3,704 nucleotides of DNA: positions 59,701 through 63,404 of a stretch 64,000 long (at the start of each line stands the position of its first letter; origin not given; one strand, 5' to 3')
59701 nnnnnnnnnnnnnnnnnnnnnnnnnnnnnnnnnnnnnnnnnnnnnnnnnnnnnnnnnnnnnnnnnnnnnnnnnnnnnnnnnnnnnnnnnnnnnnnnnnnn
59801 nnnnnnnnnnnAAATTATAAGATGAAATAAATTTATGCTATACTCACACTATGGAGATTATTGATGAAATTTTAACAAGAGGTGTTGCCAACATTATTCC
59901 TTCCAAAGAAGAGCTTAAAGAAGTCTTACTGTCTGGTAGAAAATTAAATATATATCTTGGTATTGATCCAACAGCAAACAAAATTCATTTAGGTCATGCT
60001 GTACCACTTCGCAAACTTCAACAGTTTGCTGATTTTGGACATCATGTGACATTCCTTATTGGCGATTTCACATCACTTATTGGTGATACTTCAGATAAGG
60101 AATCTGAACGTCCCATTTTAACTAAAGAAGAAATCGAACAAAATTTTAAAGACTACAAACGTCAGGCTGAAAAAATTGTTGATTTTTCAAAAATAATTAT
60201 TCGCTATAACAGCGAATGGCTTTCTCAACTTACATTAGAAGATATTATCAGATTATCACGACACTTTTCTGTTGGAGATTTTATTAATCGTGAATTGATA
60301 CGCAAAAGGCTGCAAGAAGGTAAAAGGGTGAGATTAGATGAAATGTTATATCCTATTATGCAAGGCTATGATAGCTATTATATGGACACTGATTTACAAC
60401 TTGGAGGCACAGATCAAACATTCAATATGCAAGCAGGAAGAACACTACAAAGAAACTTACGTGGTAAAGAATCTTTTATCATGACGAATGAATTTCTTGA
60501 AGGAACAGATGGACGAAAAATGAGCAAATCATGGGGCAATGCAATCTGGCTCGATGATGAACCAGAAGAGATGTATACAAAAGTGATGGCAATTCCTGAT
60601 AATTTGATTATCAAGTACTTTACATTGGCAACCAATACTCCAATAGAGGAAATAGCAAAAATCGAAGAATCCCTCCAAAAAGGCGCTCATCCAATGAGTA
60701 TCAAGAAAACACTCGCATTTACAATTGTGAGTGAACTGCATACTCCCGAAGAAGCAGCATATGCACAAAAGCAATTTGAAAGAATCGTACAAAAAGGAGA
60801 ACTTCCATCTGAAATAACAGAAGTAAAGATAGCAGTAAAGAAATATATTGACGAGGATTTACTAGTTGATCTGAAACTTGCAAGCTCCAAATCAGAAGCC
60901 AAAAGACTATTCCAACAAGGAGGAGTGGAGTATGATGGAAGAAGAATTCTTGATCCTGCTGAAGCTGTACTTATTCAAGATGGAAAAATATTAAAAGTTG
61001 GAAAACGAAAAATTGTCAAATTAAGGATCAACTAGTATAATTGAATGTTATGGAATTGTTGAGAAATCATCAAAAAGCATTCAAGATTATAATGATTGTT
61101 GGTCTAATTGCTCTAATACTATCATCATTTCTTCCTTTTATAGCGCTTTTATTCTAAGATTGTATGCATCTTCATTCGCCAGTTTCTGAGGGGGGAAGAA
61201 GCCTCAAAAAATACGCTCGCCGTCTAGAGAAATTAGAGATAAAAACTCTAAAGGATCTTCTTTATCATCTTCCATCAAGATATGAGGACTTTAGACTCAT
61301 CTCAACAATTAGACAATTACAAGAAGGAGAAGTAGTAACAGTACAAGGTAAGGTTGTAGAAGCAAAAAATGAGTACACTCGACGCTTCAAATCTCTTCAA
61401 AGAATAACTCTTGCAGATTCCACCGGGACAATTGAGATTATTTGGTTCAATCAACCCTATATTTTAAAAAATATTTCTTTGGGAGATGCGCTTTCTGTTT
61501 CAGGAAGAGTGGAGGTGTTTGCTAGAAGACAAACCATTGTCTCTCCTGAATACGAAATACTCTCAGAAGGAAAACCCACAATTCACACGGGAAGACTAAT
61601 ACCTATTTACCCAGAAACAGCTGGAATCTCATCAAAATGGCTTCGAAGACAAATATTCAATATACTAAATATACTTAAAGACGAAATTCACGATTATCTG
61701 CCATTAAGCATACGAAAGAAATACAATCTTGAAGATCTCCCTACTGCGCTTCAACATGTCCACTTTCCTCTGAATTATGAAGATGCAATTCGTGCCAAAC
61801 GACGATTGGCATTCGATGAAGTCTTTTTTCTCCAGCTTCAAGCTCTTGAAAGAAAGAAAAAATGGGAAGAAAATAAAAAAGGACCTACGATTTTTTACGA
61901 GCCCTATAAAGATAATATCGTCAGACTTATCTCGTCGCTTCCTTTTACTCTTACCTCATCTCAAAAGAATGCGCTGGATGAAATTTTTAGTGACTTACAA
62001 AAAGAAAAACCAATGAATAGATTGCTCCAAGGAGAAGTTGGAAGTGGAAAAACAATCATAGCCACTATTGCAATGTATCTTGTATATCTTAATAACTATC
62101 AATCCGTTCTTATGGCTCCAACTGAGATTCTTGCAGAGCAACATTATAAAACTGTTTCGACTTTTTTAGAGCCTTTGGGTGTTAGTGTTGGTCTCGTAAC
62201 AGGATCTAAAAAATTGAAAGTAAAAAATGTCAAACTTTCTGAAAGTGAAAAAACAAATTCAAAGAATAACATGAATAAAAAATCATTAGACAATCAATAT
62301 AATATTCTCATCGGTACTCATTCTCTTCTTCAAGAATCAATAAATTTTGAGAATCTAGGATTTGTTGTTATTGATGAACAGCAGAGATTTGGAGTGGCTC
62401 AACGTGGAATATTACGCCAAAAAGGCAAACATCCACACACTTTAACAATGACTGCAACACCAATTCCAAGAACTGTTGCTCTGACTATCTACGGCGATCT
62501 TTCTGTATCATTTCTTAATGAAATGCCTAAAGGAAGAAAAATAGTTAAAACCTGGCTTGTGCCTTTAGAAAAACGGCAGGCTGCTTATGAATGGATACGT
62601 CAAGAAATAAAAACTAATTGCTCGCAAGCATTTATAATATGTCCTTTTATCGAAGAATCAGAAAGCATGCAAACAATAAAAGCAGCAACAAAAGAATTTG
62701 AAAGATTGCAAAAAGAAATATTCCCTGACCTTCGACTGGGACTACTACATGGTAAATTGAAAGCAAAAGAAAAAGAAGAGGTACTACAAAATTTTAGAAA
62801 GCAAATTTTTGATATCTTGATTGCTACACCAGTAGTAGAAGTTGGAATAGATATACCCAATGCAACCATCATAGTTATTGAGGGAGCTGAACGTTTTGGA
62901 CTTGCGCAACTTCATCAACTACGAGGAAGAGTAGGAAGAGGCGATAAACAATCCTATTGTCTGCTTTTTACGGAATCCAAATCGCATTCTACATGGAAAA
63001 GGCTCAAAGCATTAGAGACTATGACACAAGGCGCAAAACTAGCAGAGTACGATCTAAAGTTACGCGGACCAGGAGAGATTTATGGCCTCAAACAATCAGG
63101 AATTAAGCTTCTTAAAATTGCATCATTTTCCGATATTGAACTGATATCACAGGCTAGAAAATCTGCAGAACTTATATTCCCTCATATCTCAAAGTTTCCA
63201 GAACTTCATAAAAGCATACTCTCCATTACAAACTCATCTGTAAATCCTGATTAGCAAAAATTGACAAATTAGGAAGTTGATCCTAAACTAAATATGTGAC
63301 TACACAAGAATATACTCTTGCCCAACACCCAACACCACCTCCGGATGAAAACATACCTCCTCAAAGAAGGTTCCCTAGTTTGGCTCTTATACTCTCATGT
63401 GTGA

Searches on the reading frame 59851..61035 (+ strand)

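Call 44: search_protein_families(library=pfam, proteins=[window:59851-61035:+], max_evalue=0.001)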
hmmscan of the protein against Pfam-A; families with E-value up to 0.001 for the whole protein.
window:59851-61035:+ (394 aa): 3 families
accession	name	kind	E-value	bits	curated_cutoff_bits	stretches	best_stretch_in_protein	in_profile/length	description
PF00579.31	tRNA-synt_1b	-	3.1e-75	253.7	21.1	1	29-313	3-291/292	tRNA synthetases class I (W and Y)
PF01479.30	S4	-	1.3e-06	28.4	22.8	1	337-374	6-43/48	S4 domain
PF22421.1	SYY_C-terminal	-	0.00058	20.1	27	0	335-373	22-60/83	Tyrosine--tRNA ligase SYY-like C-terminal domain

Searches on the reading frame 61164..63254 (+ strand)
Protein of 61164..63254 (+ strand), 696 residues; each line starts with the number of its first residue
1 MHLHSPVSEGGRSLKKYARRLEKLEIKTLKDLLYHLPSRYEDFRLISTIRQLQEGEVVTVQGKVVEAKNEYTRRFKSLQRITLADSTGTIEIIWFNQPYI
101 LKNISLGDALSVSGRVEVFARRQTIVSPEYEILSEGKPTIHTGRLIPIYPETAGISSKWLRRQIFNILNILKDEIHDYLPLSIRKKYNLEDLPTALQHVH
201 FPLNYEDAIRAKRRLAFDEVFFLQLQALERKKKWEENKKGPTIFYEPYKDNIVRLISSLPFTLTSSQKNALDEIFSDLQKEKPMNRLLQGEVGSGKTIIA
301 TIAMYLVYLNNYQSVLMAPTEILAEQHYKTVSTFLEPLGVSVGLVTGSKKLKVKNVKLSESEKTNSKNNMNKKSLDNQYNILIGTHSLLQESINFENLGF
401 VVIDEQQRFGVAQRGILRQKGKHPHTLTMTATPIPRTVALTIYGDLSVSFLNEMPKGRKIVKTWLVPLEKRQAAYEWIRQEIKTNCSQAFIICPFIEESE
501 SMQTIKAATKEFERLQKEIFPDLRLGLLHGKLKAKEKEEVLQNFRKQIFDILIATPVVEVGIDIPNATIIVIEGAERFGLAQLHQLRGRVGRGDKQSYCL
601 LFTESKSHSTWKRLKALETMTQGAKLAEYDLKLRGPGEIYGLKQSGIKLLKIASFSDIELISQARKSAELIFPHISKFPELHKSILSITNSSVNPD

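Call 44: search_protein_families(library=pfam, proteins=[window:61164-63254:+], max_evalue=0.001)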
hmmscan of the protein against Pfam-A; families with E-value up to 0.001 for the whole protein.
window:61164-63254:+ (696 aa): 10 families
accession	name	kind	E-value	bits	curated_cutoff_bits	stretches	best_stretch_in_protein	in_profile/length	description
PF17191.10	RecG_wedge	-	1e-23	84.2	23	1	18-164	13-155/162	RecG wedge domain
PF00270.35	DEAD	-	1.2e-22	80.8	26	1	266-438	3-164/167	DEAD/DEAH box helicase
PF00271.37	Helicase_C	-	1.5e-20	74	23.5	1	476-592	4-108/110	Helicase conserved C-terminal domain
PF04851.21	ResIII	-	5.9e-13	49.5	22.5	1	262-433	3-162/164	Type III restriction enzyme, res subunit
PF01336.31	tRNA_anti-codon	-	4.2e-11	43.1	27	1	58-133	1-75/75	OB-fold nucleic acid binding domain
PF19833.4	RecG_dom3_C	-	1.5e-07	31.8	26.8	1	622-674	3-57/87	ATP-dependent DNA helicase RecG, domain 3, C-terminal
PF22590.2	Cas3-like_C_2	-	5.8e-07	30.2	27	1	502-593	9-104/106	CRISPR-associated nuclease/helicase Cas3, C-terminal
PF00176.29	SNF2-rel_dom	-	6.5e-06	25.9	24.9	1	275-438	9-168/290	SNF2-related domain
PF07517.20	SecA_DEAD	-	9.1e-05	22.3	24.6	1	291-350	98-157/290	SecA DEAD-like domain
PF16203.11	ERCC3_RAD25_C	-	0.00097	18.9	27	0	523-596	80-154/248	ERCC3/RAD25/XPB C-terminal helicase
